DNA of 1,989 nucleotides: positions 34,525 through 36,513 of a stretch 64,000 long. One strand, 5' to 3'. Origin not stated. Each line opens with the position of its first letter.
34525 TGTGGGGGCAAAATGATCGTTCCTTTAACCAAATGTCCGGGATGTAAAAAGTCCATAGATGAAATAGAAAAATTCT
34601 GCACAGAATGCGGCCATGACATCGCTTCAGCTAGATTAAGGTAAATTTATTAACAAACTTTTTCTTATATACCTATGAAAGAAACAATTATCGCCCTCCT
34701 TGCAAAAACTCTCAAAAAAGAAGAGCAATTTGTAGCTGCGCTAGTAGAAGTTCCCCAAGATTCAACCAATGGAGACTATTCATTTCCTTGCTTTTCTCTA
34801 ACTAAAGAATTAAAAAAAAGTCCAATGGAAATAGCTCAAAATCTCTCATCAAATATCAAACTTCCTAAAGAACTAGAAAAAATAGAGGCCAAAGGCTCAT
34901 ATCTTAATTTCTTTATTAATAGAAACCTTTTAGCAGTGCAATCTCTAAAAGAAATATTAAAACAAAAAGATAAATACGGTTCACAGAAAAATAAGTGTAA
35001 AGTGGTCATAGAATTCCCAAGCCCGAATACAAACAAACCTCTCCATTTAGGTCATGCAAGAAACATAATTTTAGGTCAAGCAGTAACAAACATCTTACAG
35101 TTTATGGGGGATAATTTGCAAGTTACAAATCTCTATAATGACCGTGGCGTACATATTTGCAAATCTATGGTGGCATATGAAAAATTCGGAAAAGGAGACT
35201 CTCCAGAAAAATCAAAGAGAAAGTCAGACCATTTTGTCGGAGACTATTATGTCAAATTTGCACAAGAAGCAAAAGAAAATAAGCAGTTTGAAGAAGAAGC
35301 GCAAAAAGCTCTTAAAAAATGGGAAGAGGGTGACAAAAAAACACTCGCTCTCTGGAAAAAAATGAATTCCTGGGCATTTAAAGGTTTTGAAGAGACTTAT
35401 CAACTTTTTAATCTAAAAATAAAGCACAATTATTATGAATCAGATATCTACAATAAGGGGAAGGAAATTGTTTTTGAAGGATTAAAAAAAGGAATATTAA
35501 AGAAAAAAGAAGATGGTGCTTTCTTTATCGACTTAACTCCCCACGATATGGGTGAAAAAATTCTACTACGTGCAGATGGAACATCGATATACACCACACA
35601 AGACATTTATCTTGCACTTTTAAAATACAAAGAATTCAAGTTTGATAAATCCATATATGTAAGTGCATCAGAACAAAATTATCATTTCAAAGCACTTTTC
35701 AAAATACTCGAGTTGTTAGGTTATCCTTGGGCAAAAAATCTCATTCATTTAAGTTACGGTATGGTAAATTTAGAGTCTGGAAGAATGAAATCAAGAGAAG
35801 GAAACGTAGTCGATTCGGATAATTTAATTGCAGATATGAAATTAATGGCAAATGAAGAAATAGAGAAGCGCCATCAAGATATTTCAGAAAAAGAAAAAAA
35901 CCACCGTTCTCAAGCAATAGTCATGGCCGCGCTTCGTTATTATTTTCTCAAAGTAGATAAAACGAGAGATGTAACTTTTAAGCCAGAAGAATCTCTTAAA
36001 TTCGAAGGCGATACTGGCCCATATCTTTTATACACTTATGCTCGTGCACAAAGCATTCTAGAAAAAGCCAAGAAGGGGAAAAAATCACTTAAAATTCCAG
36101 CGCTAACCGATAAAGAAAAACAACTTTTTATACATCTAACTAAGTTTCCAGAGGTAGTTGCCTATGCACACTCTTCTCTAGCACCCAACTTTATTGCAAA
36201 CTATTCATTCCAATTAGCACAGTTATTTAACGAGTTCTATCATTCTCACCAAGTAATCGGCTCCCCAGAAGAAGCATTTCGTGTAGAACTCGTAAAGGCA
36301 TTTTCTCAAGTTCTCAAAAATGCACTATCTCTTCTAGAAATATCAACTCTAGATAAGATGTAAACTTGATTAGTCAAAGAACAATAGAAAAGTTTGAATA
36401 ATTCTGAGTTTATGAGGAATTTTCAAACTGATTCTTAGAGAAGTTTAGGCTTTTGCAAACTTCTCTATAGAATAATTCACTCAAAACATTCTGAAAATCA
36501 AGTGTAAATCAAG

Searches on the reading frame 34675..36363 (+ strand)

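Call 21: search_protein_families(library=pfam, proteins=[window:34675-36363:+], max_evalue=0.001)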
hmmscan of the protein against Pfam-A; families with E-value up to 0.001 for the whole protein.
window:34675-36363:+ (562 aa): 4 families
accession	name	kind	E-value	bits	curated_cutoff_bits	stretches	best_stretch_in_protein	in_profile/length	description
PF00750.26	tRNA-synt_1d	-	5e-51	174.1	23.3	1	91-435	2-347/349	tRNA synthetases class I (R), catalytic domain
PF05746.21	DALR_1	-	5.8e-30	104.2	22.3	1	451-562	1-117/117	DALR anticodon binding domain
PF03485.21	Arg_tRNA_synt_N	-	3.9e-16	59.9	21.5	1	3-81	5-85/85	Arginyl tRNA synthetase N terminal domain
PF00133.28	tRNA-synt_1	-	0.00054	19.3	22.7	0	102-217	17-126/414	tRNA synthetases class I (I, L, M and V)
